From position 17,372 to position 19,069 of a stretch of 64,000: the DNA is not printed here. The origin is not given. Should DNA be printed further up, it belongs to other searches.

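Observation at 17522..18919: Unrecognised secreted protein: twin-arginine signal, two homologous domains, Cys-containing linker and mucin-like Pro/Thr tail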

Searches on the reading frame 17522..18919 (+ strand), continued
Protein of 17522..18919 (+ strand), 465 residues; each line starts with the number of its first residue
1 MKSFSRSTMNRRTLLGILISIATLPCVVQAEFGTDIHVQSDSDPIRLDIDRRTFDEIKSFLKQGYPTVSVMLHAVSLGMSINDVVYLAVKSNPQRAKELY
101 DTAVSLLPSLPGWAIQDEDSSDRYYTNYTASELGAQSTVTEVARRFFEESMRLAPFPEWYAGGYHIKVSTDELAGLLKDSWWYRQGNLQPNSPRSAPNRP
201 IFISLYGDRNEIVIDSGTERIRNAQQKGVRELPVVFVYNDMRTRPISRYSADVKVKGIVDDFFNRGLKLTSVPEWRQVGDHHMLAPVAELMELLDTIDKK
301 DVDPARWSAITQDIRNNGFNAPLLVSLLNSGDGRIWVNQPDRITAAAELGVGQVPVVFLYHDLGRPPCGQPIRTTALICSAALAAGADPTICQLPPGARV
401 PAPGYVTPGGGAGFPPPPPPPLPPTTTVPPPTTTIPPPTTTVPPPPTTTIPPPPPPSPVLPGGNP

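Call 45: find_related_loci(query=A4, collection=metagenome_contigs, flank=10000)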
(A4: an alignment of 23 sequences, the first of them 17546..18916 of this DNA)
Query A4 (457 aa) in metagenome_contigs; peptide patterns used: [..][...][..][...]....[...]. (x = any residue, [..] = any of these).
35 stretches matched a pattern; 11 encode a relative of the query (tblastn E <= 1e-3); 11 distinct loci.
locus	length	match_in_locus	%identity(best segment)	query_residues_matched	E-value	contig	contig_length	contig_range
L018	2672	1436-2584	48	12-390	9e-125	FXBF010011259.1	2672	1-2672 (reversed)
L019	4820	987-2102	45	7-385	3e-99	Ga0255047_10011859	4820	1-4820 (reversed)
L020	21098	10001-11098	44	4-378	9e-95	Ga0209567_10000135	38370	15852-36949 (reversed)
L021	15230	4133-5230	44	4-378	9e-95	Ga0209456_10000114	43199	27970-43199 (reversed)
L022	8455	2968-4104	42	2-380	7e-94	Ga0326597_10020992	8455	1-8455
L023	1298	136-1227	43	7-378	1e-95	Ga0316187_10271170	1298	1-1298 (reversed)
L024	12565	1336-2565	38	22-404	6e-80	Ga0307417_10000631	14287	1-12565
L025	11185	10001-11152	39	41-433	8e-76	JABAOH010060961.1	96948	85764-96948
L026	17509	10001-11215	36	22-450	1e-68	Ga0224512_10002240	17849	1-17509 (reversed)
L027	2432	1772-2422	49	7-231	9e-63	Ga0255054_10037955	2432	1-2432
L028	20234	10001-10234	44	48-125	2e-17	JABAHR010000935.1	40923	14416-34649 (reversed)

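Call 52: search_protein_families(library=pfam, proteins=[L024:3400-5049:-, L024:5448-7193:-, L024:7967-10075:+, L024:10087-11361:+, L017:9263-10177:+, L017:10198-11007:+, L017:11021-11689:+, L016:5727-6407:+, L013:10755-11216:+, L013:4572-5651:+], max_evalue=0.001)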
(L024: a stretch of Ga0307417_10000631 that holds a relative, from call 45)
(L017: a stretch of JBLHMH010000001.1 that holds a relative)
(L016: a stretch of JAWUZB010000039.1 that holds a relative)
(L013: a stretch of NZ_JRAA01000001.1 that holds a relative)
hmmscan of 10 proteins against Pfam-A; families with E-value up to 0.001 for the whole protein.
L024:3400-5049:- (549 aa): 0 families

L024:5448-7193:- (581 aa): 3 families
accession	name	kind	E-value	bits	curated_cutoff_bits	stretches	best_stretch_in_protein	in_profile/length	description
PF19576.4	Acyltransf_2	-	6.7e-33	114.2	27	1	32-276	13-259/266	Acyltransferase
PF13444.12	Acetyltransf_5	-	1.3e-24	87.2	22.4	1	336-437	1-102/102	Acetyltransferase (GNAT) domain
PF01553.26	Acyltransferase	-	4.3e-12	46.4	23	1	81-207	4-131/132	Acyltransferase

L024:7967-10075:+ (702 aa): 3 families
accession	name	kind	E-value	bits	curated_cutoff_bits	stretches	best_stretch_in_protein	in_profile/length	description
PF13505.12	OMP_b-brl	-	4.3e-06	27.5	28.7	1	499-647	13-170/175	Outer membrane protein beta-barrel domain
PF07642.17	BBP2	-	0.00021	21.1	26.2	0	546-654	188-292/339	Putative beta-barrel porin-2, OmpL-like. bbp2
PF00593.30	TonB_dep_Rec_b-barrel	-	0.00046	20.6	27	1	489-627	72-239/436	TonB dependent receptor-like, beta-barrel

L024:10087-11361:+ (424 aa): 0 families

L017:9263-10177:+ (304 aa): 1 family
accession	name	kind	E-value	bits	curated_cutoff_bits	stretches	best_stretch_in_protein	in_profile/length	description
PF01061.29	ABC2_membrane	-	1.3e-19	71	26.9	1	53-264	2-210/211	ABC-2 type transporter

L017:10198-11007:+ (269 aa): 3 families
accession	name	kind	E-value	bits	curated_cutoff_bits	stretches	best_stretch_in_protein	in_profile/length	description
PF00005.33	ABC_tran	-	6.9e-24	85.4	25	1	63-194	1-135/137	ABC transporter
PF13304.12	AAA_21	-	1.4e-06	29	27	1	77-153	3-66/304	AAA domain, putative AbiEii toxin, Type IV TA system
PF13555.12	AAA_29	-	0.00099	19.2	27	0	68-101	17-50/61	P-loop containing region of AAA domain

L017:11021-11689:+ (222 aa): 0 families

L016:5727-6407:+ (226 aa): 0 families

L013:10755-11216:+ (153 aa): 1 family
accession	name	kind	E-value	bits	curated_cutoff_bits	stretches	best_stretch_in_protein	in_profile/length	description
PF02563.21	Poly_export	-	5e-22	78.3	28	1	57-130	4-76/77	Polysaccharide biosynthesis/export protein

L013:4572-5651:+ (359 aa): 1 family
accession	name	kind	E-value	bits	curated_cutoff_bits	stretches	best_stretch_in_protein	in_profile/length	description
PF00953.26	Glycos_transf_4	-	3.4e-38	131.6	27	1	90-249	3-158/160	Glycosyl transferase family 4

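Call 62: fold_search(model_id=the predicted structure, library=pdb)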
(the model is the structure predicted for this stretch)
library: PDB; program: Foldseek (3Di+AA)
matches with E <= 10: 129; with E <= 0.001: 0
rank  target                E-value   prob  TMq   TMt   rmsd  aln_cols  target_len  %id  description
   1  2rii_Y                1.4e-02  0.99  0.14  0.53   3.9        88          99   17  Crystal Structure of Human Peroxiredoxin I in complex with Sulfiredoxin (released 2008-01-08)
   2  7lj1_g                1.4e-02  0.99  0.14  0.49   4.3        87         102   17  Human Prx1-Srx Decameric Complex (released 2021-07-14)
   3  7lj1_i                1.4e-02  0.99  0.14  0.49   4.4        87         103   17  Human Prx1-Srx Decameric Complex (released 2021-07-14)
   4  7bnr_A                1.4e-02  0.99  0.13  0.28   6.7       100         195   17  Crystal structure of a ParB Q52A mutant from Myxococcus xanthus bound to CTPyS (released 2021-09-08)
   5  7lj1_k                1.7e-02  0.99  0.13  0.50   4.2        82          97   18  Human Prx1-Srx Decameric Complex (released 2021-07-14)
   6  1yzs_MODEL_1_A        1.7e-02  0.99  0.14  0.44   4.1        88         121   16  Solution structure of human sulfiredoxin (srx) (released 2005-03-22)
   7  3hy2_X                1.8e-02  0.98  0.14  0.49   4.2        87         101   16  Crystal Structure of Sulfiredoxin in Complex with Peroxiredoxin I and ATP:Mg2+ (released 2009-10-06)
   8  7lj1_b                2.3e-02  0.98  0.14  0.47   4.4        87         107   17  Human Prx1-Srx Decameric Complex (released 2021-07-14)
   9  7lj1_a                2.3e-02  0.98  0.14  0.47   4.4        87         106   17  Human Prx1-Srx Decameric Complex (released 2021-07-14)
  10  7nfu_A                2.3e-02  0.97  0.13  0.25   6.2       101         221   17  Crystal structure of C-terminally truncated Geobacillus thermoleovorans nucleoid occlusion protein Noc (released 2021-02-17)
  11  7lj1_d                2.9e-02  0.98  0.14  0.48   4.0        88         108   17  Human Prx1-Srx Decameric Complex (released 2021-07-14)
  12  7nfu_B                2.9e-02  0.94  0.14  0.27   7.0       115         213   17  Crystal structure of C-terminally truncated Geobacillus thermoleovorans nucleoid occlusion protein Noc (released 2021-02-17)
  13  3cyi                  3.1e-02  0.97  0.13  0.46   5.1        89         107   18  Crystal Structure of Human Sulfiredoxin (Srx) in Complex with ATP:Mg2+ (released 2008-07-01)
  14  1xw3                  3.3e-02  0.98  0.14  0.47   4.2        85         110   18  Crystal Structure of Human Sulfiredoxin (Srx) (released 2005-05-24)
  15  2rii_X                3.5e-02  0.98  0.14  0.50   3.8        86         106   17  Crystal Structure of Human Peroxiredoxin I in complex with Sulfiredoxin (released 2008-01-08)
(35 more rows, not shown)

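Call 75: find_homologous_proteins(query=A3, max_evalue=1e-10)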
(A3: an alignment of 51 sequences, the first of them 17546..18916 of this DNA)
Query A3 (51 sequences) (457 aa, profile of the alignment): 22 proteins with E <= 1e-10 among 8000 candidates.
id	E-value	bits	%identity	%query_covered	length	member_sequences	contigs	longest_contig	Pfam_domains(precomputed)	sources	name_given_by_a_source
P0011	1.6e-168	579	48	84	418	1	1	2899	-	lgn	-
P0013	8.5e-160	550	45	84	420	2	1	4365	-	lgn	-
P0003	5.3e-158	544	84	87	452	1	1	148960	-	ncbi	-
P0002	3.7e-157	542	88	89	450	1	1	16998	-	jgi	jgi:hypothetical protein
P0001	4.8e-157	541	90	87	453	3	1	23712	-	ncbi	-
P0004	2.2e-156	539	84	89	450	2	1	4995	-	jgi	jgi:hypothetical protein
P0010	6.0e-155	534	49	84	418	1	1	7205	-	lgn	-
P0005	3.8e-153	528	80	84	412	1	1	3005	-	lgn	-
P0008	7.0e-152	524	62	87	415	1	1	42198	-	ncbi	-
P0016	7.6e-151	521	45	79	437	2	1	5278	-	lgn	-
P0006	2.7e-150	519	63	99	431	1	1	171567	-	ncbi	-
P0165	8.7e-150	517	48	82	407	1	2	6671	-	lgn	-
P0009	2.2e-148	513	50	88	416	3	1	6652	-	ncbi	-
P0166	2.9e-148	512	46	85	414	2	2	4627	-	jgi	-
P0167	1.0e-144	501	44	89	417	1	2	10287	-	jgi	-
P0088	1.5e-76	276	27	51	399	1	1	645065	-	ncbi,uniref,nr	ncbi:hypothetical protein F3N42_01530 [Marinihelvus fidelis]|uniref:Uncharacterized protein n=1 Tax=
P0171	2.9e-75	272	27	51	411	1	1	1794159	-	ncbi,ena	-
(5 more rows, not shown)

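Call 76: find_encoding_contigs(protein=P0088, flank=10000, max_places=2)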
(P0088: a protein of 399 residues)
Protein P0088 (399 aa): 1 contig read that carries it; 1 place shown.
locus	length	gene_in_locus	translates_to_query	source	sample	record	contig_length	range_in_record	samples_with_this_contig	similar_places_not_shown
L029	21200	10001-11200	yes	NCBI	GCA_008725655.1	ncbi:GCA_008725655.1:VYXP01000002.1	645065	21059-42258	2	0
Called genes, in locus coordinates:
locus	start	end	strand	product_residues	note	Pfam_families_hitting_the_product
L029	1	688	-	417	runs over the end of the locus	PF13439:Glyco_transf_4, PF13579:Glyco_trans_4_4 (weak), PF00534:Glycos_transf_1 (weak), PF13692:Glyco_trans_1_4 (weak)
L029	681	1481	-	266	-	PF13578:Methyltransf_24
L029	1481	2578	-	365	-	PF13439:Glyco_transf_4, PF13579:Glyco_trans_4_4, PF20706:GT4-conflict, PF00534:Glycos_transf_1, PF13692:Glyco_trans_1_4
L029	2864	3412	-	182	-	PF25084:LbH_EIF2B (faint), PF14602:Hexapep_2 (faint), PF00132:Hexapep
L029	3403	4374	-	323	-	PF00685:Sulfotransfer_1 (weak)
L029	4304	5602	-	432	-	PF01943:Polysacc_synt (weak), PF01554:MatE (weak)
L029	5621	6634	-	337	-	PF01073:3Beta_HSD, PF01370:Epimerase, PF02719:Polysacc_synt_2, PF07993:NAD_binding_4, PF16363:GDP_Man_Dehyd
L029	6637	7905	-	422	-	PF03721:UDPG_MGDP_dh_N, PF00984:UDPG_MGDP_dh, PF03720:UDPG_MGDP_dh_C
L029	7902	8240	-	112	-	PF12802:MarR_2, PF01047:MarR, PF13412:HTH_24, PF13463:HTH_27 (weak), PF09339:HTH_IclR (weak)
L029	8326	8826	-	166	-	PF02357:NusG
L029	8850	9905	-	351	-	PF00953:Glycos_transf_4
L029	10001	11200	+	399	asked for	-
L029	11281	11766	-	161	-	PF04773:FecR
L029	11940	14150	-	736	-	PF05226:CHASE2, PF00211:Guanylate_cyc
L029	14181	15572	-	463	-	PF04932:Wzy_C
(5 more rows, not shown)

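Call 77: find_encoding_contigs(protein=P0171, flank=10000, max_places=2)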
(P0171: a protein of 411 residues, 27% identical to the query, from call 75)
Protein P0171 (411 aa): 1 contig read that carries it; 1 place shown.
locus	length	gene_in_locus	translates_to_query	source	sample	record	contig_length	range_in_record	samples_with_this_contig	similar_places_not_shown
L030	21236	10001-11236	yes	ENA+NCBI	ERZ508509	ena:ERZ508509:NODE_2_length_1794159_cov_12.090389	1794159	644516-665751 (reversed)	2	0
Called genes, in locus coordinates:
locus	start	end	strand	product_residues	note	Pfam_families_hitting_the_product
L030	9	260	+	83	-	-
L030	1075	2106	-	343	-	PF13439:Glyco_transf_4, PF13579:Glyco_trans_4_4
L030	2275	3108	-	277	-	PF13439:Glyco_transf_4, PF13579:Glyco_trans_4_4 (faint), PF20706:GT4-conflict, PF00534:Glycos_transf_1, PF13692:Glyco_trans_1_4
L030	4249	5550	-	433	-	PF01943:Polysacc_synt, PF13440:Polysacc_synt_3 (weak)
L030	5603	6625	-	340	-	PF01073:3Beta_HSD, PF01370:Epimerase, PF02719:Polysacc_synt_2, PF07993:NAD_binding_4 (weak), PF16363:GDP_Man_Dehyd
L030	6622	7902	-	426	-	PF03721:UDPG_MGDP_dh_N, PF00984:UDPG_MGDP_dh, PF03720:UDPG_MGDP_dh_C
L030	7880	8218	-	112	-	PF12802:MarR_2, PF13412:HTH_24, PF01047:MarR, PF09339:HTH_IclR (weak)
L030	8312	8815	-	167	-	PF02357:NusG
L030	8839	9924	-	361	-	PF00953:Glycos_transf_4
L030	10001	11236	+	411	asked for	-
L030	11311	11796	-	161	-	PF04773:FecR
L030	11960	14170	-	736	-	PF05226:CHASE2, PF00211:Guanylate_cyc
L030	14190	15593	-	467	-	PF04932:Wzy_C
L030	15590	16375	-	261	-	PF00149:Metallophos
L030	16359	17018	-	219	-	-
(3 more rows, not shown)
